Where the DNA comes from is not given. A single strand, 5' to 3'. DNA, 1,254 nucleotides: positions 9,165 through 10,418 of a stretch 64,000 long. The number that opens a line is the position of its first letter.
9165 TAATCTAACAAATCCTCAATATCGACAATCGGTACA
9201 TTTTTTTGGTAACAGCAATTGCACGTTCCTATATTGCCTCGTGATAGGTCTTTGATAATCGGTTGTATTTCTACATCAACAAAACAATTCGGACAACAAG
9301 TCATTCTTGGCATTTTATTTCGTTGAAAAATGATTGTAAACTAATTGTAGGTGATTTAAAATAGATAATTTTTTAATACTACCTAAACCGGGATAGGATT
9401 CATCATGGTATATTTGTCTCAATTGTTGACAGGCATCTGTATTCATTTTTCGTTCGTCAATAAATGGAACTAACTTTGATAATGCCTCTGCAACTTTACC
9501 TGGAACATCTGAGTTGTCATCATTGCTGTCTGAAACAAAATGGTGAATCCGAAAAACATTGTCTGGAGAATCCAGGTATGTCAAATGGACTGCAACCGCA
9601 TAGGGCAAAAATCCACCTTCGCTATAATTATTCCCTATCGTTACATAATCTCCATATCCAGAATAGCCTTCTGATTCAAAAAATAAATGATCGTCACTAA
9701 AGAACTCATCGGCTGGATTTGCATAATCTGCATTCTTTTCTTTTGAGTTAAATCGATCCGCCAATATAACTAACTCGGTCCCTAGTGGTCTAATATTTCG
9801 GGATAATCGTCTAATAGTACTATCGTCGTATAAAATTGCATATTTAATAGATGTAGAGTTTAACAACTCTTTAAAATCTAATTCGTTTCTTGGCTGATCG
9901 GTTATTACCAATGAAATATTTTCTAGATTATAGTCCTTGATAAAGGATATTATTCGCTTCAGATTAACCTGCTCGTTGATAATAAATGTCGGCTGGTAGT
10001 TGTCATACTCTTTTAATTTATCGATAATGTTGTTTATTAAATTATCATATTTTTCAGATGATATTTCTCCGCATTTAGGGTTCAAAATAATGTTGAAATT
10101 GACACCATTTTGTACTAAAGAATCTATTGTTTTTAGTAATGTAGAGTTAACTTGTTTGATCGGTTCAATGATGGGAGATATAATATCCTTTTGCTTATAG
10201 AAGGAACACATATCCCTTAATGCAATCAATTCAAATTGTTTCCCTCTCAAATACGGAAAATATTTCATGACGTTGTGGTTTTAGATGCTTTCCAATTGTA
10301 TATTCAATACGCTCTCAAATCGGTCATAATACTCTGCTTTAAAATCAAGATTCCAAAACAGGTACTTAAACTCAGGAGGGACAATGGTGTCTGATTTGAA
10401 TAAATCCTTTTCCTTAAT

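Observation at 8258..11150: AT-rich three-gene operon (PD-(D/E)xK sce7726-like, Beta-protein/sce7725-like, Cys-cluster-RES): candidate uncharacterised anti-phage / abortive-infection system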

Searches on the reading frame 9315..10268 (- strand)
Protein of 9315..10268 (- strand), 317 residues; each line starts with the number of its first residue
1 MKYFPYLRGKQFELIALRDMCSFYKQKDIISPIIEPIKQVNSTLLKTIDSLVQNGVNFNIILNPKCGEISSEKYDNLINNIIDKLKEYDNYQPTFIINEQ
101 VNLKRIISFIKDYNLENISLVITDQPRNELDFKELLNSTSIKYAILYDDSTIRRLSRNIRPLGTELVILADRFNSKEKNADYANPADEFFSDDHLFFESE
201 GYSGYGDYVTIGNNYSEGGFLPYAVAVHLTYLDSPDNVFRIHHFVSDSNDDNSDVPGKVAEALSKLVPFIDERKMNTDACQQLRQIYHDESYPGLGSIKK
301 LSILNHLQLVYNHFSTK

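Call 3: search_protein_families(library=pfam, proteins=[window:9315-10268:-], max_evalue=1)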
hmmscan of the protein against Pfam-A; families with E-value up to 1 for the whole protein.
window:9315-10268:- (317 aa): 1 family
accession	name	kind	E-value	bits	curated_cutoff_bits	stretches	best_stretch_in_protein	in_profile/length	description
PF07510.16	GmrSD_C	-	0.079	13.3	23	0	165-191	82-108/138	GmrSD restriction endonucleases, C-terminal domain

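Call 4: search_protein_families(library=padloc, proteins=[window:9315-10268:-], max_evalue=1)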
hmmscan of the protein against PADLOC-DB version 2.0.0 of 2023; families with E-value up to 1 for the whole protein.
window:9315-10268:- (317 aa): 0 families

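Call 5: search_protein_families(library=ncbifam, proteins=[window:9315-10268:-], max_evalue=1)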
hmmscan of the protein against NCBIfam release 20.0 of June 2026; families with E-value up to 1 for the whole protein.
window:9315-10268:- (317 aa): 2 families
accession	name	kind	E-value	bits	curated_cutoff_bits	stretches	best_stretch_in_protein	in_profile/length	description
NF033831.1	sce7725_fam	subfamily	2.3e-88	296.9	60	1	3-312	1-310/312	sce7725 family protein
NF003651.0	PRK05286.2-4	equivalog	0.077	11.6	448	1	67-136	200-273/377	quinone-dependent dihydroorotate dehydrogenase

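Call 8: search_protein_families(library=phrogs, proteins=[window:9315-10268:-], max_evalue=0.1)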
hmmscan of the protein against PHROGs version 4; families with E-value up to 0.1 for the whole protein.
window:9315-10268:- (317 aa): 2 families
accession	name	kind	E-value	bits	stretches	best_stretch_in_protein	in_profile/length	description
phrog_34524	-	unknown function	1.1e-51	177.2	1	3-313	2-321/328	-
phrog_3233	-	DNA, RNA and nucleotide metabolism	0.0075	17.1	1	38-125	6-92/225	RNA polymerase beta subunit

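Call 10: search_dna_similar(query=window:9315-10268:-, collection=phages, mode=protein, max_evalue=0.001, max_rows=25)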
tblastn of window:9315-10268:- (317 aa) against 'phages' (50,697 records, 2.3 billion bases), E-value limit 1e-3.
Records with a match: 3; places in all: 3; records where one place covers at least 80% of the query: 3.
Best place of each record, by identity: <60% 3.
By first word of the organism name: Bacteriophage 1; Listeria 1; Salmonella 1.
By host as written in the record: - 1; Listeria monocytogenes 1; Homo sapiens 1.
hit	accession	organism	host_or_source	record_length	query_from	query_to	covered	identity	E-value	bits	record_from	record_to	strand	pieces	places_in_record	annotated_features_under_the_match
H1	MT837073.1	Bacteriophage sp.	human fecal samples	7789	3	310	97%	39.3%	7e-55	197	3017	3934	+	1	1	record has no annotation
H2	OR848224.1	Listeria phage LM 4-14-1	Listeria monocytogenes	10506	3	310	97%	32.2%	8e-33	133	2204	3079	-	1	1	record has no annotation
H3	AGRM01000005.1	Salmonella enterica subsp. houtenae str. ATCC BAA-1581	Homo sapiens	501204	3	317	99%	30.8%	4e-40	155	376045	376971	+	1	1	hypothetical protein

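Call 19: find_homologous_proteins(query=window:9315-10268:-, max_evalue=0.001)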
Query window:9315-10268:- (317 aa): 1345 proteins with E <= 0.001 among 2263 candidates; the best 120 are listed.
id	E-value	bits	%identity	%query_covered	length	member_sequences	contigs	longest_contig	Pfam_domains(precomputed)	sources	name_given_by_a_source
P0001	1.4e-207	706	100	100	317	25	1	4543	-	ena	-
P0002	1.4e-185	634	89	100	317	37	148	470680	-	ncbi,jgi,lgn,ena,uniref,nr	ncbi:sce7725 family protein [uncultured Alistipes sp.]|uniref:sce7725 family protein n=1 Tax=uncultu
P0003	9.5e-173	592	83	100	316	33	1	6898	-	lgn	-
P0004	2.1e-166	571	80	100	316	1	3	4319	-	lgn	-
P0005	4.2e-127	442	61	100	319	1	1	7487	-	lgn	-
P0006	1.8e-126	440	63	99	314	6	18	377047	-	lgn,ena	-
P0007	3.1e-126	439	62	100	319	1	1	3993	-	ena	-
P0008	9.4e-126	437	61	99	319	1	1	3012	-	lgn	-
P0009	1.5e-125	437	61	99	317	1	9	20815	-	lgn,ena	-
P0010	1.2e-123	430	62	99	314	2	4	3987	-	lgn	-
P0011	5.8e-123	428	60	100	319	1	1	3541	-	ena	-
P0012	1.2e-122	427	60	99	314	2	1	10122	-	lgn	-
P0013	2.4e-122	426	60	100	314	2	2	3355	-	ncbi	-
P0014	6.1e-122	425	61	100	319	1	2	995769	-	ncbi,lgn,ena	-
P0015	7.8e-122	424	61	98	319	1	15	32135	-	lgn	-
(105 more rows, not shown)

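Call 22: find_related_loci(query=A1, collection=genome_contigs, flank=6000)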
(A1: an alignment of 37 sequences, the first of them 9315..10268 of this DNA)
Query A1 (317 aa) in genome_contigs; peptide patterns used: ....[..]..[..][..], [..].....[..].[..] (x = any residue, [..] = any of these).
394 stretches matched a pattern; 333 encode a relative of the query (tblastn E <= 1e-3); the best 80 are kept; 80 distinct loci.
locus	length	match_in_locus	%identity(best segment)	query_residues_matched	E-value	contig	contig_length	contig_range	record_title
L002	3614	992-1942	89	1-317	0e+0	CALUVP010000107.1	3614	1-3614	MAG: Candidatus Gastranaerophilales bacterium isolate E22__bin217 genome assembly, contig: E22__k127_5914919, whole geno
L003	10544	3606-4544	62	1-315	4e-125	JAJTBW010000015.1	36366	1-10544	MAG: Sphingobacteriia bacterium isolate MS_R2_22 NODE_290_length_36366_cov_6.475751, whole genome shotgun sequence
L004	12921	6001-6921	49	3-312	2e-98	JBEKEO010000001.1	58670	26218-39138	MAG: Bacteroidales bacterium isolate SPRUCE 208 SPRUCE_208_1, whole genome shotgun sequence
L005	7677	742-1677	47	3-314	2e-94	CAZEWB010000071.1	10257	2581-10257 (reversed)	MAG TPA_asm: uncultured Bacteroidales bacterium isolate binchicken_co220_80 genome assembly, contig: NODE_4298_length_10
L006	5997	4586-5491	48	3-316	2e-93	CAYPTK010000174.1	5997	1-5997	MAG TPA_asm: uncultured Bacteroidales bacterium isolate binchicken_co15_214 genome assembly, contig: NODE_12499_length_5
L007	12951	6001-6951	47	1-317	1e-92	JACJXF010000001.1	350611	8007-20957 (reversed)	MAG: Bacteroidales bacterium isolate HK-STAS-BACT-5 HK-STAS-BACT-5_1, whole genome shotgun sequence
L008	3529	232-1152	44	3-312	3e-89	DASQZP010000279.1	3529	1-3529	MAG TPA_asm: Bacteroidales bacterium isolate SMAG_U11095 k141_4965, whole genome shotgun sequence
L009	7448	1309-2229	43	3-312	6e-87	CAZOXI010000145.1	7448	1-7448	MAG TPA_asm: uncultured Bacteroidaceae bacterium isolate binchicken_co17_397 genome assembly, contig: NODE_19565_length_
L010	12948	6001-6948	45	3-317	7e-84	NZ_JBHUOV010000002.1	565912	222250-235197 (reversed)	Lacinutrix iliipiscaria strain KCTC 32141 platanus_K_21_77_2, whole genome shotgun sequence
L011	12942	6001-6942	45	3-315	3e-82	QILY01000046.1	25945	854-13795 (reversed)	MAG: Maribacter sp. isolate SZUA-7 Ga0063293_10006336, whole genome shotgun sequence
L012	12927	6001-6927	44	3-312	2e-80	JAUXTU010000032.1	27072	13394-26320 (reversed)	MAG: Bacteroidota bacterium isolate C13_metabat.bin.24 C13_k141_362087, whole genome shotgun sequence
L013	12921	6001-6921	46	3-312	2e-80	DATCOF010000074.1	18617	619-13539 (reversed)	MAG TPA_asm: Chitinophagaceae bacterium isolate SMAG_U7194 k141_15050, whole genome shotgun sequence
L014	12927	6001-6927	42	3-314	3e-79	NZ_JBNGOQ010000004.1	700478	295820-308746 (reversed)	Spongiimicrobium sp. 2-473A-2-J NODE_4_length_700478_cov_240.925260, whole genome shotgun sequence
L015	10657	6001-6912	45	1-306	7e-79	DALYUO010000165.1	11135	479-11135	MAG TPA_asm: Pararcticibacter sp. isolate CTOTU47242 NODE_994_length_11135_cov_2.564801, whole genome shotgun sequence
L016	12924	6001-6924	43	3-310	3e-78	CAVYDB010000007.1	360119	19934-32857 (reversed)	MAG: uncultured Bacteroidetes bacterium isolate MFD04540.bin.2.46 genome assembly, contig: contig_14987, whole genome sh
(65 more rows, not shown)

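Call 35: search_dna_similar(query=window:9315-10268:-, collection=plasmids, mode=protein, max_evalue=0.001, max_rows=40, rows=spread)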
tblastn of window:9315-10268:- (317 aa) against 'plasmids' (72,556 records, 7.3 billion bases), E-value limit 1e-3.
Records with a match: 15; places in all: 15; records where one place covers at least 80% of the query: 14.
Best place of each record, by identity: <60% 15.
By first word of the organism name: Shinella 4; Ralstonia 3; Moraxella 2; Rhizobium 2; Enterococcus 1; arsenite-oxidising 1; Pseudorhizobium 1; Arthrobacter 1.
By predicted mobility (MOB-suite, as given by PLSDB): mobilizable 5; conjugative 5; non-mobilizable 5.
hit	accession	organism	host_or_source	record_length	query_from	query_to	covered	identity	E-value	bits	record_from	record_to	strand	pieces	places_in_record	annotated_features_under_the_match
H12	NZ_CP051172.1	Ralstonia pseudosolanacearum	Whole organism,potato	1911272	3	314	98%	31.8%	2e-37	148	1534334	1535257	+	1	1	none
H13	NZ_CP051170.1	Ralstonia pseudosolanacearum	Whole organism,potato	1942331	3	314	98%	31.8%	2e-37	148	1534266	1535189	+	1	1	none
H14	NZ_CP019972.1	Enterococcus faecium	Homo sapiens,rectal swab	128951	3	310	97%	31.9%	7e-33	135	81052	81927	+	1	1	sce7725 family protein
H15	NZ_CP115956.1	Ralstonia pseudosolanacearum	Solanum tuberosum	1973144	3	314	98%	31.4%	7e-37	147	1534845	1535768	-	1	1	none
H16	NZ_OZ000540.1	Shinella sp. WSC3-e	-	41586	3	315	99%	30.9%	3e-38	150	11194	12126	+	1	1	sce7725 family protein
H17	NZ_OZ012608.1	Shinella sp. WSD5-1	-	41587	3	315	99%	30.9%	3e-38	150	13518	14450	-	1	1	sce7725 family protein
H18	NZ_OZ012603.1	Shinella sp. WSD5-1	-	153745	3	315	99%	30.9%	3e-38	150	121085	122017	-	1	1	sce7725 family protein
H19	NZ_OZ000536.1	Shinella sp. WSC3-e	-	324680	3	315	99%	30.9%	3e-38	150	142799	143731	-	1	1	sce7725 family protein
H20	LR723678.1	arsenite-oxidising bacterium NT-25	moist arsenopyrite (FeAsS)-containing ...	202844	3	312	98%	30.5%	1e-33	137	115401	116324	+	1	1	ATP-binding protein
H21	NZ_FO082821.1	Pseudorhizobium banfieldiae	-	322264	3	312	98%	30.5%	1e-33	137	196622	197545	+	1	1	sce7725 family protein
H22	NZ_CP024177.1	Moraxella osloensis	Homo sapiens,single cell,skin swab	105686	1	310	98%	30.4%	1e-26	117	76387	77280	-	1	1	sce7725 family protein | sce7726 family protein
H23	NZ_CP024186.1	Moraxella osloensis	single cell,skin swab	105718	1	310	98%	30.4%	1e-26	117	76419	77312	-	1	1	sce7725 family protein | sce7726 family protein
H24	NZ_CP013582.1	Rhizobium phaseoli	Phaseolus vulgaris,Whole ...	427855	3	312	98%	30.0%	8e-33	135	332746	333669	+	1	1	sce7725 family protein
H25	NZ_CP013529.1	Rhizobium phaseoli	Phaseolus vulgaris,Whole ...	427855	3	312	98%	30.0%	8e-33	135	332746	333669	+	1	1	sce7725 family protein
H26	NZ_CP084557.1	Arthrobacter sp. FW306-05-C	isolate,terrestrial sediment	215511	3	121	38%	26.9%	7e-8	61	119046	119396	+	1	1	sce7725 family protein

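Call 36: get_annotated_region(hit=H14, flank=4000)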
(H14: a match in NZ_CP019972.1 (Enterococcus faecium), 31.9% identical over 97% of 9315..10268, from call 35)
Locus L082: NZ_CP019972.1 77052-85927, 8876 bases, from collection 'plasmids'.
description: Enterococcus faecium isolate 2014-VREF-114 plasmid p114-2
organism: Enterococcus faecium (NCBI taxid 1352)
taxonomy: Bacteria; Bacillota; Bacilli; Lactobacillales; Enterococcaceae; Enterococcus; Enterococcus faecium
host: -; source: Homo sapiens,rectal swab; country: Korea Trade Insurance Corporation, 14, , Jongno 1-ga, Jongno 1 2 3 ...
typing (MOB-suite, as given by PLSDB): conjugative; replicon rep_cluster_150; relaxase MOBP; mating-pair formation MPF_T
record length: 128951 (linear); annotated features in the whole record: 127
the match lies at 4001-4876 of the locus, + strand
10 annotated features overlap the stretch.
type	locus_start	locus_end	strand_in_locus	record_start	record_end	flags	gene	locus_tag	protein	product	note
CDS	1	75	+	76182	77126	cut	-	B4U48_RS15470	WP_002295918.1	dihydroorotate oxidase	GO:0006221 - pyrimidine nucleotide biosynthetic process [Evidence IEA]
CDS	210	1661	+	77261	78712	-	-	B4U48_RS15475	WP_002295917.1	amidase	-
CDS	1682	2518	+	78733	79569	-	-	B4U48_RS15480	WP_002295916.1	transporter substrate-binding domain-containing protein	-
CDS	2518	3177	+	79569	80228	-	-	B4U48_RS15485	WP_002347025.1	amino acid ABC transporter permease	GO:0006865 - amino acid transport [Evidence IEA]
CDS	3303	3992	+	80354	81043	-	-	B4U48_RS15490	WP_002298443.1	hypothetical protein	-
CDS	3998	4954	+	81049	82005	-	-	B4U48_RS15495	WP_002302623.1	sce7725 family protein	-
CDS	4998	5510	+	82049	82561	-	-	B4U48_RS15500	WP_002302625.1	GNAT family N-acetyltransferase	-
CDS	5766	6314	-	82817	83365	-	-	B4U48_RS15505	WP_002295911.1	AAA family ATPase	-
CDS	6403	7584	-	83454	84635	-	-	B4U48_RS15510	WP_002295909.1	nucleoside transporter C-terminal domain-containing protein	-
CDS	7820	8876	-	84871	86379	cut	-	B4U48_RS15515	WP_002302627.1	DUF1846 domain-containing protein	-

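Call 37: get_annotated_region(hit=H16, flank=4000)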
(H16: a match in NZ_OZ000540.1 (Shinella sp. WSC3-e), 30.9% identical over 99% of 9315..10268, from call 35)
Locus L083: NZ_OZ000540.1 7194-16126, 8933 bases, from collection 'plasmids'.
description: Shinella sp. WSC3-e isolate ena-SAMPLE-TAB-28-07-2022-10:23:51:176-5823 plasmid pjSHIWSC3, complete sequence
organism: Shinella sp. WSC3-e (NCBI taxid 3113208)
taxonomy: Bacteria; Pseudomonadota; Alphaproteobacteria; Hyphomicrobiales; Rhizobiaceae; Shinella; Shinella sp. WSC3-e
host: -; source: -; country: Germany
typing (MOB-suite, as given by PLSDB): non-mobilizable
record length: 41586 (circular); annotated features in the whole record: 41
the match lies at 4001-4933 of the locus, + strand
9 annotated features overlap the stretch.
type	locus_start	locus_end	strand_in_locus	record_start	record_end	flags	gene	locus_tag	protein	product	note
CDS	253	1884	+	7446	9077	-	-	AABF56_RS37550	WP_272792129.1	hypothetical protein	-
CDS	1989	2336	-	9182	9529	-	-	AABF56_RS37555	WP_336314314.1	DUF6527 family protein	-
CDS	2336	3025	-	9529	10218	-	-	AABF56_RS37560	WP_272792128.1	hypothetical protein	-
CDS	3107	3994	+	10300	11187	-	-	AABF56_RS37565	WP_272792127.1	sce7726 family protein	-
CDS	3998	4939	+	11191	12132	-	-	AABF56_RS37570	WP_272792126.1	sce7725 family protein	-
CDS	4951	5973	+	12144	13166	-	-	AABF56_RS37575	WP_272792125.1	RES family NAD+ phosphorylase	-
CDS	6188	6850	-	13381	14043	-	-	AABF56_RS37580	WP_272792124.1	SMC-Scp complex subunit ScpB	-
CDS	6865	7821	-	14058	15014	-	-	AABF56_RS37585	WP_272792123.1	DUF1403 family protein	-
CDS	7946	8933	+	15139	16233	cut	-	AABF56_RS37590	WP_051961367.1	tyrosine-type recombinase/integrase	GO:0015074 - DNA integration [Evidence IEA]; GO:0006310 - DNA recombination [Evidence IEA]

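Call 38: get_annotated_region(hit=H22, flank=4000)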
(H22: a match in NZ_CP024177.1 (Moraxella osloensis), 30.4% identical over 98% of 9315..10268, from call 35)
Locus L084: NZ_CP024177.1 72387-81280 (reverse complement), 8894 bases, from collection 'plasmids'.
description: Moraxella osloensis strain YHS plasmid pYHS1, complete sequence
organism: Moraxella osloensis (NCBI taxid 34062)
taxonomy: Bacteria; Pseudomonadota; Gammaproteobacteria; Moraxellales; Moraxellaceae; Moraxella; Moraxella osloensis
host: -; source: Homo sapiens,single cell,skin swab; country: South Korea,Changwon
typing (MOB-suite, as given by PLSDB): mobilizable; relaxase MOBP,MOBP
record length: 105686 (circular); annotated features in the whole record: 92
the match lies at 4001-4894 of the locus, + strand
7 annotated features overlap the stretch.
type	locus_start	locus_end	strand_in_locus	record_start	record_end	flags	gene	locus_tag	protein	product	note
CDS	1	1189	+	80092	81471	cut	-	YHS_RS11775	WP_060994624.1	solute carrier family 23 protein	GO:0055085 - transmembrane transport [Evidence IEA]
CDS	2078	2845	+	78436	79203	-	-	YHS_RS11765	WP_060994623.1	SDR family NAD(P)-dependent oxidoreductase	-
CDS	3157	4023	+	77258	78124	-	-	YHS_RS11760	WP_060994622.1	sce7726 family protein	-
CDS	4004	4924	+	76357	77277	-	-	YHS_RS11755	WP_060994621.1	sce7725 family protein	-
CDS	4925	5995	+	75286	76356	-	-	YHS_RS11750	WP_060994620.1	RES family NAD+ phosphorylase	-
CDS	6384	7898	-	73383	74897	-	-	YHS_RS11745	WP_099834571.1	DUF389 domain-containing protein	-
CDS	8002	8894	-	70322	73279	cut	-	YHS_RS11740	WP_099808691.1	Tn3 family transposase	-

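Call 39: get_annotated_region(hit=H24, flank=4000)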
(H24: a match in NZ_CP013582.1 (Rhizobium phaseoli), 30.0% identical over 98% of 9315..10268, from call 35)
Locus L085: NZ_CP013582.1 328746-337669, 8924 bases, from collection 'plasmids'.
description: Rhizobium phaseoli strain N261 plasmid pRphaN261b, complete sequence
organism: Rhizobium phaseoli (NCBI taxid 396)
taxonomy: Bacteria; Pseudomonadota; Alphaproteobacteria; Hyphomicrobiales; Rhizobiaceae; Rhizobium; Rhizobium phaseoli
host: -; source: Phaseolus vulgaris,Whole organism,Legume-root nodule,legume-root nodule; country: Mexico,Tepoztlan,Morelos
typing (MOB-suite, as given by PLSDB): non-mobilizable
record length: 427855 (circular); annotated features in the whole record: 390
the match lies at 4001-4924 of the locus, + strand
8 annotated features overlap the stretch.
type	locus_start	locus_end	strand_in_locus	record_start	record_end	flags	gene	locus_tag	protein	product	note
CDS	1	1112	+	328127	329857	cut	-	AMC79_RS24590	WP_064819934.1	hypothetical protein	-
CDS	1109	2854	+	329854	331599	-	-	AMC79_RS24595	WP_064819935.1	hypothetical protein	-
CDS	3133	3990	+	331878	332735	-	-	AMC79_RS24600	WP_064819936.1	sce7726 family protein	-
CDS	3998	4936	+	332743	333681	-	-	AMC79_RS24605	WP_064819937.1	sce7725 family protein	-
CDS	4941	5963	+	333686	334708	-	-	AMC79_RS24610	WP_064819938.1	RES family NAD+ phosphorylase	-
CDS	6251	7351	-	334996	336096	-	-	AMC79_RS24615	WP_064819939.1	D-TA family PLP-dependent enzyme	-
CDS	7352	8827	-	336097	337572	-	-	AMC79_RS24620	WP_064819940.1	M81 family metallopeptidase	-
CDS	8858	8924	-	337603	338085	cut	-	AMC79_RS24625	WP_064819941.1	hypothetical protein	-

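Call 40: predict_structure(alignment_id=A1)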
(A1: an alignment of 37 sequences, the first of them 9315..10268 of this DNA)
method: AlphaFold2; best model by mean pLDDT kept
length: 317 residues; sequences in the alignment: 37
mean_pLDDT: 90.5   pTM: 0.90
mean pLDDT of the five models: 90.5, 88.6, 85.5, 83.9, 81.3
residues with pLDDT >= 90: 223; 70-90: 83; 50-70: 9; < 50: 2
segments of 3 or more residues with pLDDT < 50: none
pLDDT, mean of each block of 10 residues (from residue 1): 93 96 93 93 96 97 86 86 92 95 93 94 93 90 94 90 93 80 90 89 91 61 79 90 90 85 97 97 97 90 97 90
secondary structure, 60 per line:
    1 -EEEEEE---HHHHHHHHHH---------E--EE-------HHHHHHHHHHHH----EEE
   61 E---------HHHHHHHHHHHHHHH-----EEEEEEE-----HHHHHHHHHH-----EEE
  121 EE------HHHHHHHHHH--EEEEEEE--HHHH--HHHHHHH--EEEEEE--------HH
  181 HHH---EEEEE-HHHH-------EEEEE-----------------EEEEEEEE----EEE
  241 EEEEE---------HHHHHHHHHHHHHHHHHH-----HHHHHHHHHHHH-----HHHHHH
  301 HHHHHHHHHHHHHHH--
elements in order: E2-7 H11-20 H42-53 E58-61 H71-85 E91-97 H103-112 E118-122 H129-138 E141-147 H150-153 H156-162 E165-170 H179-183 E187-191 H193-196 E204-208 E226-233 E238-245 H255-272 H278-289 H295-315

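Call 51: fold_search(model_id=the predicted structure, library=pdb)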
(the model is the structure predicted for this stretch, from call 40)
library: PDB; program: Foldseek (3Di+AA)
matches with E <= 10: 1273; with E <= 0.001: 1
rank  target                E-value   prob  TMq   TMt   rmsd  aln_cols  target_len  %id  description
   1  8kc5_B                2.0e-04  1.00  0.40  0.52   6.7       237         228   12  De novo design protein -T09 (released 2024-08-07)
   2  6e9p_C                2.0e-03  1.00  0.38  0.47   7.3       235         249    8  Crystal structure of tryptophan synthase from M. tuberculosis - open form with BRD0059 bound (released 2018-08-08)
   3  8qye_MOLB             2.3e-03  0.99  0.35  0.46   7.6       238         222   13  Catalytic core of endo-alpha-N-acetylgalactosaminidase from Bifidobacterium longum (EngBF) concieved by deep networ (released 2024-03-06)
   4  9lr5                  2.5e-03  0.99  0.38  0.24   6.7       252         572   12  Crystal structure of Bacteroides thetaiotaomicron GH84 O-GlcNAcase D243N mutant (released 2025-04-23)
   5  8qa6_A                2.7e-03  0.99  0.38  0.24   7.5       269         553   12  MTHFR + SAM inhibited state (released 2023-11-08)
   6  5mi7                  2.8e-03  1.00  0.42  0.23   5.8       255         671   12  BtGH84 mutant with covalent modification by MA4 in complex with PUGNAc (released 2017-11-01)
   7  5tch_G                3.2e-03  1.00  0.38  0.47   7.7       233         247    6  Crystal structure of tryptophan synthase from M. tuberculosis - ligand-free form, TrpA-G66V mutant (released 2017-05-31)
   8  5tcf_G                3.4e-03  1.00  0.39  0.47   7.2       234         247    7  Crystal structure of tryptophan synthase from M. tuberculosis - ligand-free form (released 2017-05-31)
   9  5mi5                  3.4e-03  0.99  0.41  0.22   5.9       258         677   13  BtGH84 mutant with covalent modification by MA3 in complex with PUGNAc (released 2017-11-01)
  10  8ruw_C                3.4e-03  0.85  0.23  0.29   9.1       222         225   11  Crystal structure of Archaeoglobus fulgidus (S)-3-O-geranylgeranylglyceryl phosphate synthase (released 2024-10-16)
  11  5ud1_A                3.6e-03  0.97  0.40  0.44   8.6       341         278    7  Class II fructose-1,6-bisphosphate aldolase H180Q variant of Helicobacter pylori (released 2018-04-11)
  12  2w4x                  3.8e-03  0.93  0.43  0.27  16.0       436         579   11  BtGH84 in complex with STZ (released 2009-02-24)
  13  5tcf_C                4.3e-03  1.00  0.39  0.48   7.2       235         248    7  Crystal structure of tryptophan synthase from M. tuberculosis - ligand-free form (released 2017-05-31)
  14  8k7o                  4.9e-03  0.99  0.40  0.52   5.8       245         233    7  De novo design protein -T03 (released 2024-07-31)
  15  7b0e                  4.9e-03  0.99  0.36  0.41   5.2       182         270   10  Crystal structure of SmbA loop deletion mutant (released 2021-12-01)
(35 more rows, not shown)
